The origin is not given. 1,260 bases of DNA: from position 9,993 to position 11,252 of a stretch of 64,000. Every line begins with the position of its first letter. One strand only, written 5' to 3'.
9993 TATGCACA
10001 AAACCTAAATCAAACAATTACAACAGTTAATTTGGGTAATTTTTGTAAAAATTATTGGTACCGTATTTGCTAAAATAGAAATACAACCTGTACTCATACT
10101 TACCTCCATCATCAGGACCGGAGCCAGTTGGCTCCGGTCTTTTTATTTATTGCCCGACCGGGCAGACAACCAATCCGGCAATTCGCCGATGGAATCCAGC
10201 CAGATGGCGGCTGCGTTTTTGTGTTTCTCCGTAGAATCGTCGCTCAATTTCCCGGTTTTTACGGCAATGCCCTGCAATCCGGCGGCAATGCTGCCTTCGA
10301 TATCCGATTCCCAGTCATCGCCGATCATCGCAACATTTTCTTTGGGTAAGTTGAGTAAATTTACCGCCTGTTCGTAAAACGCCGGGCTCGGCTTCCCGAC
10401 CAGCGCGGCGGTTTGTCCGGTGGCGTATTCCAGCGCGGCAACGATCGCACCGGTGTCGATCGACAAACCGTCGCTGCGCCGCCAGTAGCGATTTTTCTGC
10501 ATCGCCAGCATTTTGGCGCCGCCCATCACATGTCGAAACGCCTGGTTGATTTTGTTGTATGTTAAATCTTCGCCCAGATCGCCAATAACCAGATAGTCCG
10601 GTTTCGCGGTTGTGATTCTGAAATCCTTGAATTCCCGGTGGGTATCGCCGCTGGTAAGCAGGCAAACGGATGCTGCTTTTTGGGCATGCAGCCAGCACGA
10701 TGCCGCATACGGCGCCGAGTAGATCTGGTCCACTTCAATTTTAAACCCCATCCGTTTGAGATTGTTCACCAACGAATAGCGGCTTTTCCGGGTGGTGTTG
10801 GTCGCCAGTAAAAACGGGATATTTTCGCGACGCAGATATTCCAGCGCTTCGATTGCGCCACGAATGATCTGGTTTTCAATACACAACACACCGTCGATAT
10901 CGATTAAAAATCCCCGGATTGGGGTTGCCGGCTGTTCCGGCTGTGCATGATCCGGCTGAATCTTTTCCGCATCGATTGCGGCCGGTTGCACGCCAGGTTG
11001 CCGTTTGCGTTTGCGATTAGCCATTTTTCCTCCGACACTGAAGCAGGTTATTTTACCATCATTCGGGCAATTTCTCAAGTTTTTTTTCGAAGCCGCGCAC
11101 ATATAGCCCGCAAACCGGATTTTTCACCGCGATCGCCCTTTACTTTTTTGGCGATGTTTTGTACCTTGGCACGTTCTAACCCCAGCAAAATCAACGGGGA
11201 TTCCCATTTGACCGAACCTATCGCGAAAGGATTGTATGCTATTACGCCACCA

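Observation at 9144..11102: Bacterial PcrB/GGGPS-family prenyl-glyceryl-phosphate synthase with an adjacent HAD-IIA phosphatase; polyprenyl synthase elsewhere in the window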

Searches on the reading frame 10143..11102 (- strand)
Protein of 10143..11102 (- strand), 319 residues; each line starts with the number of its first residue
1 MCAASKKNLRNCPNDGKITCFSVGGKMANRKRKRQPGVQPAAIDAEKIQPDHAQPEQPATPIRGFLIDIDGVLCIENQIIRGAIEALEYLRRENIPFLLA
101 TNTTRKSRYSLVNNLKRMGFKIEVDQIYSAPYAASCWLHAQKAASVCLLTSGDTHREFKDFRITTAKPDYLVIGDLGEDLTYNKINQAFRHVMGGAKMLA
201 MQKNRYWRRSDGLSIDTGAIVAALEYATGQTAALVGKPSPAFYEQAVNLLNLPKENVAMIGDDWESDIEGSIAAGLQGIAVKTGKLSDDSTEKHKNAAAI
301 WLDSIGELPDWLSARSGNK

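Call 6: search_protein_families(library=pfam, proteins=[window:10143-11102:-])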
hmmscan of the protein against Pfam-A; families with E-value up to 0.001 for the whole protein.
window:10143-11102:- (319 aa): 4 families
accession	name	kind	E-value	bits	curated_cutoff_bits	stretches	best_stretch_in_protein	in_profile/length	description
PF13344.12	Hydrolase_6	-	2e-20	73.2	27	1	65-160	1-97/101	Haloacid dehalogenase-like hydrolase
PF13242.12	Hydrolase_like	-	4.8e-19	68.5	22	1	235-308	2-75/75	HAD-hyrolase-like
PF00702.32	Hydrolase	-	2.2e-15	58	26.4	1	62-275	1-191/191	haloacid dehalogenase-like hydrolase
PF13419.12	HAD_2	-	1.9e-09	38.3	23.8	1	227-281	125-178/178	Haloacid dehalogenase-like hydrolase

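Call 7: search_protein_families(library=ncbifam, proteins=[window:10143-11102:-])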
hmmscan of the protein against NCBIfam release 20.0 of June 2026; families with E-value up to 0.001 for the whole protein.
window:10143-11102:- (319 aa): 25 families
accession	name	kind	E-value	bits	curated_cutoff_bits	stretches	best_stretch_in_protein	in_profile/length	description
TIGR01458.1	HAD-SF-IIA-hyp3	hypoth_equivalog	1.4e-55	188.4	175.95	1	62-307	1-249/257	TIGR01458 family HAD-type hydrolase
TIGR01460.1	HAD-SF-IIA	subfamily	8.7e-35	120.7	100.15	1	65-284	1-246/246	HAD-IIA family hydrolase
TIGR01457.1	HAD-SF-IIA-hyp2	hypoth_equivalog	2.7e-30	105.7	247.65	1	63-306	2-247/249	TIGR01457 family HAD-type hydrolase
NF053752.1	TK1734_fam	exception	6.2e-29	101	475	1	64-312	2-259/260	2-phosphoglycolate phosphatase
TIGR01452.1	PGP_euk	subfamily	7.3e-27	94.5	201.95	2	62-144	2-86/279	phosphoglycolate/pyridoxal phosphate family phosphatase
NF007762.0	PRK10444.1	equivalog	8e-27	94.4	368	1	62-287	3-226/250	HAD-IIA family hydrolase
TIGR01459.1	HAD-SF-IIA-hyp4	hypoth_equivalog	6.9e-12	45.3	103.75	1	64-281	10-240/242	TIGR01459 family HAD-type hydrolase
TIGR01456.1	CECR5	hypoth_equivalog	5.3e-10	38.7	139.25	1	64-128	2-71/321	TIGR01456 family HAD-type hydrolase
TIGR02253.1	CTE7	subfamily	7.5e-10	38.9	169.75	1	235-308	148-220/221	TIGR02253 family HAD-type hydrolase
TIGR02254.1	YjjG_YfnB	equivalog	7.3e-09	35.4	159.9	1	235-283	150-198/223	YjjG family noncanonical pyrimidine nucleotidase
TIGR01662.1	HAD-SF-IIIA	subfamily_domain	7.3e-08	32.6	44.6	1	227-283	87-140/141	HAD-IIIA family hydrolase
NF006506.0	PRK08942.1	equivalog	1.5e-07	31.1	178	1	236-314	102-179/182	D-glycero-beta-D-manno-heptose 1,7-bisphosphate 7-phosphatase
TIGR01668.1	YqeG_hyp_ppase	hypoth_equivalog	2e-07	30.7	89.1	1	221-295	74-149/170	YqeG family HAD IIIA-type phosphatase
TIGR02252.1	DREG-2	subfamily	8.2e-07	29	155.2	1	234-279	157-202/203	HAD hydrolase, REG-2-like, family IA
TIGR01549.1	HAD-SF-IA-v1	subfamily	7e-06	26.5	23.3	1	225-275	102-149/149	HAD-IA family hydrolase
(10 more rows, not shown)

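Call 28: find_homologous_proteins(query=window:10143-11024:-)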
Query window:10143-11024:- (293 aa): 1070 proteins with E <= 0.001 among 4336 candidates; the best 120 are listed.
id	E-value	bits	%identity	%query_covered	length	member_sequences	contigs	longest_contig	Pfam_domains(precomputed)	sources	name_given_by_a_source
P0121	2.2e-188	643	98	100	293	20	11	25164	PF13419.13,PF13344.13,PF00702.33,PF13242.13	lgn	-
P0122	4.6e-117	409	66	93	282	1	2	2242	PF13419.13,PF13344.13,PF00702.33,PF13242.13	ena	-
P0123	5.2e-107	376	63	91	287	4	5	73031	PF13419.13,PF13344.13,PF00702.33,PF13242.13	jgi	jgi:HAD superfamily hydrolase (TIGR01458 family)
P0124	1.1e-106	375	65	91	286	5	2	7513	PF13419.13,PF13344.13,PF00702.33,PF13242.13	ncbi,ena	-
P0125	3.2e-106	373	66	89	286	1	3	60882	PF13419.13,PF13344.13,PF00702.33,PF13242.13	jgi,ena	jgi:HAD superfamily hydrolase (TIGR01458 family)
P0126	6.5e-106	372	65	87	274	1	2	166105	PF13419.13,PF13344.13,PF00702.33,PF13242.13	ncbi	-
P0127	1.9e-101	358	62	90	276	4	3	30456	PF13419.13,PF13344.13,PF00702.33,PF13242.13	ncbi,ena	-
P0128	5.9e-100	353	59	90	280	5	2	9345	PF13419.13,PF13344.13,PF00702.33,PF13242.13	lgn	-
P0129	5.2e-99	350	57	91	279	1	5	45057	PF13419.13,PF13344.13,PF00702.33,PF13242.13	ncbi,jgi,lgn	-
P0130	7.0e-99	349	60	88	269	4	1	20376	PF13419.13,PF13344.13,PF00702.33,PF13242.13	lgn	-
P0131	2.3e-97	344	59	88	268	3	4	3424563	PF13419.13,PF13344.13,PF00702.33,PF13242.13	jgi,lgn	-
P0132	3.5e-97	344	59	91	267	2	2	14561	PF13419.13,PF13344.13,PF00702.33,PF13242.13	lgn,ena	-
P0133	1.1e-95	339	59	87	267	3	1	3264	PF13419.13,PF13344.13,PF00702.33,PF13242.13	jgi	jgi:HAD superfamily hydrolase (TIGR01458 family)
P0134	2.9e-95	337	60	86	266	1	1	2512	PF13419.13,PF13344.13,PF00702.33,PF13242.13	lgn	-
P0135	7.7e-95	336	60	88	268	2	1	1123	PF13419.13,PF13344.13,PF00702.33,PF13242.13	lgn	-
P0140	4.2e-93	330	57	88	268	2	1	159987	PF13419.13,PF13344.13,PF00702.33,PF13242.13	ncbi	ncbi:MAG: TIGR01458 family HAD-type hydrolase [Calditrichia bacterium]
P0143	5.7e-92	327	59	87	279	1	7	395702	PF13344.13,PF00702.33,PF13242.13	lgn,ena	-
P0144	1.8e-90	322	66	73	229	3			PF13419.13,PF13344.13,PF00702.33,PF13242.13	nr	nr:TIGR01458 family HAD-type hydrolase [Calditrichia bacterium]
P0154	4.1e-87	311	57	86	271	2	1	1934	PF13419.13,PF13344.13,PF00702.33,PF13242.13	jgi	jgi:HAD superfamily hydrolase (TIGR01458 family)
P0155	4.3e-87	311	55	89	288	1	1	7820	PF13419.13,PF13344.13,PF00702.33,PF13242.13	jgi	jgi:HAD superfamily hydrolase (TIGR01458 family)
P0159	4.0e-85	304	57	86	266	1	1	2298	PF13344.13,PF00702.33,PF13242.13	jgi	jgi:HAD superfamily hydrolase (TIGR01458 family)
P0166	1.8e-83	299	56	86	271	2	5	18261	PF13419.13,PF13344.13,PF00702.33,PF13242.13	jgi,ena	jgi:HAD superfamily hydrolase (TIGR01458 family)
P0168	1.3e-82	296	52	88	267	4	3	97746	PF13419.13,PF13344.13,PF00702.33,PF13242.13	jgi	jgi:HAD superfamily hydrolase (TIGR01458 family)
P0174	3.1e-81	291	52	87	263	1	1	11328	PF13344.13,PF00702.33,PF13242.13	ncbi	ncbi:MAG: TIGR01458 family HAD-type hydrolase [Calditrichia bacterium]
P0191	2.8e-76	275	50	87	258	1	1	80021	PF13419.13,PF13344.13,PF00702.33,PF13242.13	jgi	jgi:HAD superfamily hydrolase (TIGR01458 family)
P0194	1.1e-75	273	50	87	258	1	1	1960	PF13419.13,PF13344.13,PF00702.33,PF13242.13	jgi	jgi:HAD superfamily hydrolase (TIGR01458 family)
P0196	7.1e-75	271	50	87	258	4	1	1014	PF13344.13,PF00702.33,PF13242.13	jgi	jgi:HAD superfamily hydrolase (TIGR01458 family)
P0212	1.4e-72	263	51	86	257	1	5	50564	PF13419.13,PF13344.13,PF00702.33,PF13242.13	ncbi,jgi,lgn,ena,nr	ncbi:MAG TPA: TIGR01458 family HAD-type hydrolase [Caldithrix sp.]|nr:TIGR01458 family HAD-type hydr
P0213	1.4e-72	263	49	86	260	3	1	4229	PF13419.13,PF13344.13,PF00702.33,PF13242.13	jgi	jgi:HAD superfamily hydrolase (TIGR01458 family)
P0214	1.5e-72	263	48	87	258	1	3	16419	PF13419.13,PF13344.13,PF00702.33,PF13242.13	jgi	jgi:HAD superfamily hydrolase (TIGR01458 family)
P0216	2.5e-71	259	49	88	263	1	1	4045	PF13419.13,PF13344.13,PF00702.33,PF13242.13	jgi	jgi:HAD superfamily hydrolase (TIGR01458 family)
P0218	2.5e-70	256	49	86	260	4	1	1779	PF13419.13,PF13344.13,PF00702.33,PF13242.13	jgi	jgi:HAD superfamily hydrolase (TIGR01458 family)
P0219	1.2e-69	253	48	87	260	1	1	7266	PF13419.13,PF13344.13,PF00702.33,PF13242.13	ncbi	ncbi:MAG: TIGR01458 family HAD-type hydrolase [Thermoanaerobaculia bacterium]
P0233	1.1e-64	237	45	87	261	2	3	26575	PF13419.13,PF13344.13,PF00702.33,PF13242.13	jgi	jgi:HAD superfamily hydrolase (TIGR01458 family)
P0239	3.1e-64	236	46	86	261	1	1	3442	PF13419.13,PF13344.13,PF00702.33,PF13242.13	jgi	jgi:HAD superfamily hydrolase (TIGR01458 family)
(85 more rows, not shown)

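Call 30: find_related_loci(query=A2, collection=metagenome_contigs, flank=8000)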
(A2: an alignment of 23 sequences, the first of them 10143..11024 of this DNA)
Query A2 (293 aa) in metagenome_contigs; peptide patterns used: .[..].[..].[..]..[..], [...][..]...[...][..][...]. (x = any residue, [..] = any of these).
600 stretches matched a pattern (row limit reached: there are more); 324 encode a relative of the query (tblastn E <= 1e-3); the best 80 are kept; 80 distinct loci.
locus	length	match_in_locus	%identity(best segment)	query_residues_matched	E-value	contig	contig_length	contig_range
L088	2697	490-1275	63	28-289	3e-117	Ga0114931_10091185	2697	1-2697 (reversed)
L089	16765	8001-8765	56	36-290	4e-92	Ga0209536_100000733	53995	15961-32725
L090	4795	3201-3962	49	36-289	2e-80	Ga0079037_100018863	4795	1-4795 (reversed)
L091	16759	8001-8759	49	36-288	8e-80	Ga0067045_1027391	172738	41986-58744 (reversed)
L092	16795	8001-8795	45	24-288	2e-74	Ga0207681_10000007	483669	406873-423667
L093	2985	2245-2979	47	39-283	6e-71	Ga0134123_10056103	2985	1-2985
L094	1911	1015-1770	43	33-282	9e-67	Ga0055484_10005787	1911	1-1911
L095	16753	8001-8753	43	34-284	4e-64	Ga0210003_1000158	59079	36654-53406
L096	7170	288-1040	42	32-282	2e-63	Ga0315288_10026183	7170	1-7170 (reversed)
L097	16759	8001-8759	42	36-286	1e-63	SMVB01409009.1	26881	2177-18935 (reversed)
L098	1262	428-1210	41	32-291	8e-67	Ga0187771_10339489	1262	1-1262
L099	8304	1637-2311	44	36-260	5e-63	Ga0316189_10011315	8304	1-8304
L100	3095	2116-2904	41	22-282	9e-63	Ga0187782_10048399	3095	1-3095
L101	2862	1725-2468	43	34-282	8e-63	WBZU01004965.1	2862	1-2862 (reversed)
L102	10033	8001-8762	43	28-279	3e-62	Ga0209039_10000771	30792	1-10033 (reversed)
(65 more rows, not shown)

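Call 32: find_encoding_contigs(protein=P0127, flank=8000, max_places=1)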
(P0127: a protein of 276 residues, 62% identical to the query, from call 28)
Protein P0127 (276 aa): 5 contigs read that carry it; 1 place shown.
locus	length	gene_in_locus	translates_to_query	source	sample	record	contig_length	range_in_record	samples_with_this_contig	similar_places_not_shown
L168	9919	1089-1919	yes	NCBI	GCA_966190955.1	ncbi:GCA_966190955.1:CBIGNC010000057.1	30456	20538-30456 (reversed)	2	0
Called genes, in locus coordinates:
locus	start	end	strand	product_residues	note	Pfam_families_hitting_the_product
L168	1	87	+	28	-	?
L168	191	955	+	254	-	PF01738:DLH (faint), PF12146:Hydrolase_4, PF00561:Abhydrolase_1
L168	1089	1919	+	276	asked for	PF00702:Hydrolase, PF13344:Hydrolase_6, PF13419:HAD_2 (weak), PF13242:Hydrolase_like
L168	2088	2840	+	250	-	PF01884:PcrB, PF00977:His_biosynth (weak)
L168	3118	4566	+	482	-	PF01943:Polysacc_synt, PF13440:Polysacc_synt_3, PF01554:MatE (weak)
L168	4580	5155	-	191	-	PF13578:Methyltransf_24 (weak)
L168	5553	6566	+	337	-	PF00534:Glycos_transf_1, PF13692:Glyco_trans_1_4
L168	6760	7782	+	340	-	PF13439:Glyco_transf_4, PF13579:Glyco_trans_4_4 (faint), PF00534:Glycos_transf_1, PF13692:Glyco_trans_1_4, PF13524:Glyco_trans_1_2 (weak)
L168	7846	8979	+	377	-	PF13439:Glyco_transf_4, PF00534:Glycos_transf_1, PF13692:Glyco_trans_1_4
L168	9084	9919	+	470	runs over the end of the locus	PF13727:CoA_binding_3, PF02397:Bac_transf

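Call 33: find_encoding_contigs(protein=P0129, flank=8000, max_places=1)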
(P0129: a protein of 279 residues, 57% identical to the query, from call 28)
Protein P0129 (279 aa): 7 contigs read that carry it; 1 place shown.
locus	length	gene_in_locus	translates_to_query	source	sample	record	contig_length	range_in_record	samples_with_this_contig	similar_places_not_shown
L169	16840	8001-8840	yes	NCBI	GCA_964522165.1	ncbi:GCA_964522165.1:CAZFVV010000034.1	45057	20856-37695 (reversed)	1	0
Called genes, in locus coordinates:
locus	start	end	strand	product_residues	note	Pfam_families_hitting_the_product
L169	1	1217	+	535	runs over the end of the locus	PF07969:Amidohydro_3, PF01979:Amidohydro_1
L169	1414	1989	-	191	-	-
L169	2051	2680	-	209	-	-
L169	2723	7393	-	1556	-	PF05345:He_PIG, PF05345:He_PIG, PF05345:He_PIG, PF05345:He_PIG, PF17963:Big_9, PF05345:He_PIG, PF17963:Big_9, PF05345:He_PIG, +29 more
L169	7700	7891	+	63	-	-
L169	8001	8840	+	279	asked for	PF13419:HAD_2 (faint), PF00702:Hydrolase, PF13344:Hydrolase_6, PF13242:Hydrolase_like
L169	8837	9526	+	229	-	PF07920:DUF1684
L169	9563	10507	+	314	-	PF03099:BPL_LplA_LipB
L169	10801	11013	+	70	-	-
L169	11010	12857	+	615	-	PF00682:HMGL-like, PF02436:PYC_OADA, PF00364:Biotin_lipoyl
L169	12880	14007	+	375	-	PF03977:OAD_beta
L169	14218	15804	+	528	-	PF01293:PEPCK_ATP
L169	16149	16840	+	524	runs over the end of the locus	PF28492:Beta_helix_4 (weak), PF05048:NosD (weak), PF07602:DUF1565, PF13229:Beta_helix, PF03544:TonB_C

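Call 34: find_encoding_contigs(protein=P0131, flank=8000, max_places=1)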
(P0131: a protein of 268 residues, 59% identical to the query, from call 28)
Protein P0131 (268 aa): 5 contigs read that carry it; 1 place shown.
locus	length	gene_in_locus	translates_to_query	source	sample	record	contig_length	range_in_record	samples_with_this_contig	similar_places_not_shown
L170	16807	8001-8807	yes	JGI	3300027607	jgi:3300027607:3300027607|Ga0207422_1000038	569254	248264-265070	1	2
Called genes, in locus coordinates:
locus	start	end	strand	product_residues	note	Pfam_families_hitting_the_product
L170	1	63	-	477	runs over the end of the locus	PF13585:CHU_C (weak), PF13860:FlgD_ig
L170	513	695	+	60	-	-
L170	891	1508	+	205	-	PF07638:Sigma70_ECF, PF12645:HTH_16 (weak), PF04542:Sigma70_r2, PF08281:Sigma70_r4_2, PF04545:Sigma70_r4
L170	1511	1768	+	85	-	-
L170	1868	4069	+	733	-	PF26549:Tricorn_N (faint), PF00930:DPPIV_N, PF05448:AXE1 (weak), PF02129:Peptidase_S15, PF20434:BD-FAE (faint), PF01738:DLH, PF00326:Peptidase_S9, PF12146:Hydrolase_4 (faint)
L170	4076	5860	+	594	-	PF20423:AceK_regulatory, PF06315:AceK_kinase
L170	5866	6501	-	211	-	PF13489:Methyltransf_23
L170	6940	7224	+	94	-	PF11376:DUF3179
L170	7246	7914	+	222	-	PF11376:DUF3179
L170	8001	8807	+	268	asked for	PF00702:Hydrolase, PF13344:Hydrolase_6, PF13419:HAD_2 (faint), PF13242:Hydrolase_like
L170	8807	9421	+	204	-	PF07920:DUF1684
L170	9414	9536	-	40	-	-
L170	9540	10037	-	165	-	PF03364:Polyketide_cyc (weak)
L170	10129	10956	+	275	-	PF09296:NUDIX-like, PF09297:Zn_ribbon_NUD, PF00293:NUDIX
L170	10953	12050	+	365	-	PF00355:Rieske, PF00848:Ring_hydroxyl_A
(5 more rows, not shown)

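Call 35: find_encoding_contigs(protein=P0143, flank=8000, max_places=1)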
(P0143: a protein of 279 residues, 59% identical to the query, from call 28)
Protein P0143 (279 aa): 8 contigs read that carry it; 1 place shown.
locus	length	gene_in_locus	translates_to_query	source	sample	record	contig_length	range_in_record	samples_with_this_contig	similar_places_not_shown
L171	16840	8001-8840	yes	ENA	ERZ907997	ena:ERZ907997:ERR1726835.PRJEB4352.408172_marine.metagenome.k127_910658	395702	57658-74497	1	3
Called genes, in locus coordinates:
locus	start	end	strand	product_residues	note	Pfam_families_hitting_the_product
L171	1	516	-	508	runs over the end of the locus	PF03806:ABG_transport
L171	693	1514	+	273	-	PF00398:RrnaAD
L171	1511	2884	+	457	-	PF14841:FliG_M (faint), PF03448:MgtE_N, PF00571:CBS, PF01769:MgtE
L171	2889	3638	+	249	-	PF11967:RecO_N, PF02565:RecO_C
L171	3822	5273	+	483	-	PF00587:tRNA-synt_2b, PF03129:HGTP_anticodon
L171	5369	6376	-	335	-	PF00501:AMP-binding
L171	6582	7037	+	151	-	PF00436:SSB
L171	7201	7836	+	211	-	-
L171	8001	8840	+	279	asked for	PF00702:Hydrolase, PF13344:Hydrolase_6, PF13242:Hydrolase_like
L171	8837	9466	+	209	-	PF07920:DUF1684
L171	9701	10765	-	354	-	PF00246:Peptidase_M14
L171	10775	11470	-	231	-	PF00697:PRAI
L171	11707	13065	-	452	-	PF03349:Toluene_X (weak)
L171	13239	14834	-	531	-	-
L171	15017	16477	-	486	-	PF00072:Response_reg, PF00158:Sigma54_activat, PF14532:Sigma54_activ_2, PF07728:AAA_5, PF25601:AAA_lid_14, PF02954:HTH_8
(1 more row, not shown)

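Call 42: search_solved_structures(query=window:10143-11024:-, show_alignments=2)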
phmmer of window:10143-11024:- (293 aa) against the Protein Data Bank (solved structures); distinct sequences matched with E-value up to 0.001: 32.
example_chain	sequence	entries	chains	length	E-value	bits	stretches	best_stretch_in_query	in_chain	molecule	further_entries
2ho4_A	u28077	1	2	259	2.7e-42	148.8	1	36-267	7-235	Haloacid dehalogenase-like hydrolase domain containing 2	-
3hlt_A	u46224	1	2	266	4.6e-42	148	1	36-267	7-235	HDHD2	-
2x4d_A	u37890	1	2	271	4.1e-39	138.4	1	35-286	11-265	PHOSPHOLYSINE PHOSPHOHISTIDINE INORGANIC PYROPHOSPHATE PHOSPHATASE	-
4ift_A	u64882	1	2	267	9.8e-25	91.2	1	36-278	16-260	Thermostable NPPase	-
4o8c_A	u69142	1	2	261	1.1e-24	91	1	36-278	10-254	Thermostable NPPase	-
4ig4_A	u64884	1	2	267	2.1e-24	90.1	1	36-278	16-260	Thermostable NPPase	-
4kn8_A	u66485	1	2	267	4.8e-24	88.9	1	36-278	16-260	Thermostable NPPase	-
1vjr_A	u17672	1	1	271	5.5e-23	85.4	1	35-282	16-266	4-nitrophenylphosphatase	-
2c4n_A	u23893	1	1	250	5.7e-23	85.4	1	36-265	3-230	PROTEIN NAGD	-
1yv9_A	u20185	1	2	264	1.1e-22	84.4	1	36-260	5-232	hydrolase, haloacid dehalogenase family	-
4jdp_A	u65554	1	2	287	2.4e-22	83.3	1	36-264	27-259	p-nitrophenyl phosphatase (Pho2)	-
3qgm_A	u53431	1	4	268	2.5e-22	83.3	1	37-264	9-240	p-nitrophenyl phosphatase (Pho2)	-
1pw5_A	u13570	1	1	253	3.2e-22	82.9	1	36-270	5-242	nagD protein, putative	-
3epr_A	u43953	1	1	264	7.1e-20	75.2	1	36-259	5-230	Hydrolase, haloacid dehalogenase-like family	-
1zjj_A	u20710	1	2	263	1e-19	74.7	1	39-287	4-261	hypothetical protein PH1952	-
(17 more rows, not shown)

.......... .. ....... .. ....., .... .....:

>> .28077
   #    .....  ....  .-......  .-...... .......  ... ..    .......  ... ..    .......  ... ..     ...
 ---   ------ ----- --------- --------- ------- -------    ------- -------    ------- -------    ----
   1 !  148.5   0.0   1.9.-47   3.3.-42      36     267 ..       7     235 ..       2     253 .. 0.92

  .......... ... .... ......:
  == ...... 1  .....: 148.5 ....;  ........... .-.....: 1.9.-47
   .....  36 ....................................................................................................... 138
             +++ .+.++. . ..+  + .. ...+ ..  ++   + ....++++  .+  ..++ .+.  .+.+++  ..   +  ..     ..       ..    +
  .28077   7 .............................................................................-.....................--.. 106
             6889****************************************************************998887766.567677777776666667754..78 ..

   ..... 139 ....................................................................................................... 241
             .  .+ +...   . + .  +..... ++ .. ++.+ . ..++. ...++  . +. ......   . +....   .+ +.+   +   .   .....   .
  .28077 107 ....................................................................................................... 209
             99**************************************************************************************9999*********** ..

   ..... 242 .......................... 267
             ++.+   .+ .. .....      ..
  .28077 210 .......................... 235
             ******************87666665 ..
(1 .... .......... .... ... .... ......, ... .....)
